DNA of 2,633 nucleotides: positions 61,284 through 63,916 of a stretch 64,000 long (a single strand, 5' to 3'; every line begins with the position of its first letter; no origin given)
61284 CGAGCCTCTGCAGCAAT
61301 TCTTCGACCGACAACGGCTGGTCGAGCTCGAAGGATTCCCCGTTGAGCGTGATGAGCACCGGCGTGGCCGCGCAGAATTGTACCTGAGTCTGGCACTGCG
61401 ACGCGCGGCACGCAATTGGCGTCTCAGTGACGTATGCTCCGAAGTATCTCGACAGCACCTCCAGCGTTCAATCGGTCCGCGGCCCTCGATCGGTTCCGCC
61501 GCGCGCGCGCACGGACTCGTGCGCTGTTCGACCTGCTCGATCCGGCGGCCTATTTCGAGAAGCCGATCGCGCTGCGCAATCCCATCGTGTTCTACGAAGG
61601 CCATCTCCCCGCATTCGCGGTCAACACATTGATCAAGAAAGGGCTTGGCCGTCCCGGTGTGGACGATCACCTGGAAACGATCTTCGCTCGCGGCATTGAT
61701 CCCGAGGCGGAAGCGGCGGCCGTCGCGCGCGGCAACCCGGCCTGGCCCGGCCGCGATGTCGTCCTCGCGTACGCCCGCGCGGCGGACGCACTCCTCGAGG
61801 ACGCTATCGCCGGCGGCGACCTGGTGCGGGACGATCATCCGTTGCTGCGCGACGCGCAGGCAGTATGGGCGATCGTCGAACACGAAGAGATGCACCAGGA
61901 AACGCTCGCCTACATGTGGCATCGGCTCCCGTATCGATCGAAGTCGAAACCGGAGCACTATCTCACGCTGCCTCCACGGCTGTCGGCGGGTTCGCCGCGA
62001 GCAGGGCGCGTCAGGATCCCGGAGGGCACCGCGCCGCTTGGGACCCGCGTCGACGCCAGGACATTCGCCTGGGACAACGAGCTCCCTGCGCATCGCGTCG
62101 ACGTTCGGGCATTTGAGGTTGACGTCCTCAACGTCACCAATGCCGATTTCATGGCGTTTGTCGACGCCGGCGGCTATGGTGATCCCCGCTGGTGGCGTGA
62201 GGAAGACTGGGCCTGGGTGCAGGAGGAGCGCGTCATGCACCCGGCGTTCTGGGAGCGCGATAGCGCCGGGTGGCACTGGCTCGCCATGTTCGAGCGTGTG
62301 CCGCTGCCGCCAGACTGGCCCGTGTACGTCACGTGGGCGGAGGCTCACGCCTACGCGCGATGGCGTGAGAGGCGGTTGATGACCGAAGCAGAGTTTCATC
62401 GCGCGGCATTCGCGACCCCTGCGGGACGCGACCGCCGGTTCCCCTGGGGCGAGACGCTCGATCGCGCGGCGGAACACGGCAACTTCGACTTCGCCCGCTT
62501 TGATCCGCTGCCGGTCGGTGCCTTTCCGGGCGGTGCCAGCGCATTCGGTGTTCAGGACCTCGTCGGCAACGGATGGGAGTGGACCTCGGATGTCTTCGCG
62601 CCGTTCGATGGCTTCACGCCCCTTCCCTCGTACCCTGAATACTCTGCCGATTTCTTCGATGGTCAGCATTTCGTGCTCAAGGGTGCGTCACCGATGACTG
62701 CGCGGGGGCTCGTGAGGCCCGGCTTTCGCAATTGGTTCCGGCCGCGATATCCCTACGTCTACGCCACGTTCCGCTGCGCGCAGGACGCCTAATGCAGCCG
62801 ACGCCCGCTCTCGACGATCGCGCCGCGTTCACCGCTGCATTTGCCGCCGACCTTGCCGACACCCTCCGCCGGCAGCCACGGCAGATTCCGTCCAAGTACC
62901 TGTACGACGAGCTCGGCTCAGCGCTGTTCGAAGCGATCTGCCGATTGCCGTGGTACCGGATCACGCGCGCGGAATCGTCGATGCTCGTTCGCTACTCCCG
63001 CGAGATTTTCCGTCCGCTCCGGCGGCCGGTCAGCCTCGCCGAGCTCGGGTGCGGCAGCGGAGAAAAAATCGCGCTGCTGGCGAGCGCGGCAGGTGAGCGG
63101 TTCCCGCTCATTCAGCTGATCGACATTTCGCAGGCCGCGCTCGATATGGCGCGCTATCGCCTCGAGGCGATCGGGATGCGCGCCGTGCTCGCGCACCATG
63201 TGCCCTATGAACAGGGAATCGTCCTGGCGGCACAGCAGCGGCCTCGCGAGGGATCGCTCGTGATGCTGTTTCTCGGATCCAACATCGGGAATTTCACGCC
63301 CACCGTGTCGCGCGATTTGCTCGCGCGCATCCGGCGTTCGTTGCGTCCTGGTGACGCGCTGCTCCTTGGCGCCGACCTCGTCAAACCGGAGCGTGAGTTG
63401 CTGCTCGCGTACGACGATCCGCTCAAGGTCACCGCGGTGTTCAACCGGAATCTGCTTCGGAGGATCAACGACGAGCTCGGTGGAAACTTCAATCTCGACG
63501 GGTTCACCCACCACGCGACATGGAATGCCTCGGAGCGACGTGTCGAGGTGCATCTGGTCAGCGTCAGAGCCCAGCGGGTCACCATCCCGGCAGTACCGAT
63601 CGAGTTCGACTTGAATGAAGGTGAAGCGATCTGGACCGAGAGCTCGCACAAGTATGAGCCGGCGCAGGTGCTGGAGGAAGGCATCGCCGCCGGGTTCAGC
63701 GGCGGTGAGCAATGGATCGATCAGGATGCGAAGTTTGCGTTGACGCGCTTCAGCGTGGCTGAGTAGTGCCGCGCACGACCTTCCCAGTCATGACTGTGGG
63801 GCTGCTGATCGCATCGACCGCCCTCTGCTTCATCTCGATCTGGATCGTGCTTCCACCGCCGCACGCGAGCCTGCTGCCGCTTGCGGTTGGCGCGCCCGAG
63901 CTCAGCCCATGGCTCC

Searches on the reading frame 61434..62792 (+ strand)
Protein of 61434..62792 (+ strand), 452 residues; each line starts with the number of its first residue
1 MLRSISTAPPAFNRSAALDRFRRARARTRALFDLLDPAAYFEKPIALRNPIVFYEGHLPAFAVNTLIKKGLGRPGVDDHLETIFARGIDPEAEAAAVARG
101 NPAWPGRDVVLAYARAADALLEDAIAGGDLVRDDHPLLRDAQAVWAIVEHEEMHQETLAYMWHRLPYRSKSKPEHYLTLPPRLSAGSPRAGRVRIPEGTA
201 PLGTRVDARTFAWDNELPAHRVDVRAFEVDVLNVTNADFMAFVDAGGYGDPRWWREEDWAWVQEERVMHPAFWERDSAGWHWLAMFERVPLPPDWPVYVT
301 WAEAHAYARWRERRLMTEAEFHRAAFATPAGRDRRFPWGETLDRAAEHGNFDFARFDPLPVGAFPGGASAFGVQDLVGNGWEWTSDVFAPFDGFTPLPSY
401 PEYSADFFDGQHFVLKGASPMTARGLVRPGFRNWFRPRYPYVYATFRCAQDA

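Call 25: search_protein_families(library=pfam, proteins=[window:61434-62792:+], max_evalue=0.001)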
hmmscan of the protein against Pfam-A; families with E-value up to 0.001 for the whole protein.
window:61434-62792:+ (452 aa): 2 families
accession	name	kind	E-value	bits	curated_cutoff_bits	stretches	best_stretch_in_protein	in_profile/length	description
PF03781.23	FGE-sulfatase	-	7e-44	150.8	23.3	1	191-449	4-254/255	Sulfatase-modifying factor enzyme 1-like domain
PF12867.12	DinB_2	-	3.3e-08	34.5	24.8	1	20-157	1-127/128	DinB superfamily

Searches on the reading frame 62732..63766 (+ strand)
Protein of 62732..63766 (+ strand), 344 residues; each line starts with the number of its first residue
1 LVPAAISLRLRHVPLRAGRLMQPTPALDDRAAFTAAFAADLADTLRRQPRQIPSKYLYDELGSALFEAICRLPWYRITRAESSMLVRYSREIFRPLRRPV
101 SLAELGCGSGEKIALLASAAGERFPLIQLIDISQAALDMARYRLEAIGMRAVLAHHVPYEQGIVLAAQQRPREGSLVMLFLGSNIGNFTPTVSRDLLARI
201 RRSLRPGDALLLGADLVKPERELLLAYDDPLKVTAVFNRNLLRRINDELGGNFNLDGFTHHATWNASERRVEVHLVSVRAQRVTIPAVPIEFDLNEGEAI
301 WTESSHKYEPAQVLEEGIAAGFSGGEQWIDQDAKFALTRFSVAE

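Call 59: search_protein_families(library=pfam, proteins=[window:62732-63766:+], max_evalue=0.001)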
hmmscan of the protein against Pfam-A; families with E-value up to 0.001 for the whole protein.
window:62732-63766:+ (344 aa): 2 families
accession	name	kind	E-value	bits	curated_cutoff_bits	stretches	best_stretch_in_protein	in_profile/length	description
PF10017.15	Methyltransf_33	-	1.3e-79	267.9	23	1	38-339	2-301/304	Histidine-specific methyltransferase, SAM-dependent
PF13649.12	Methyltransf_25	-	7.1e-06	27.1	27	1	104-207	3-96/97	Methyltransferase domain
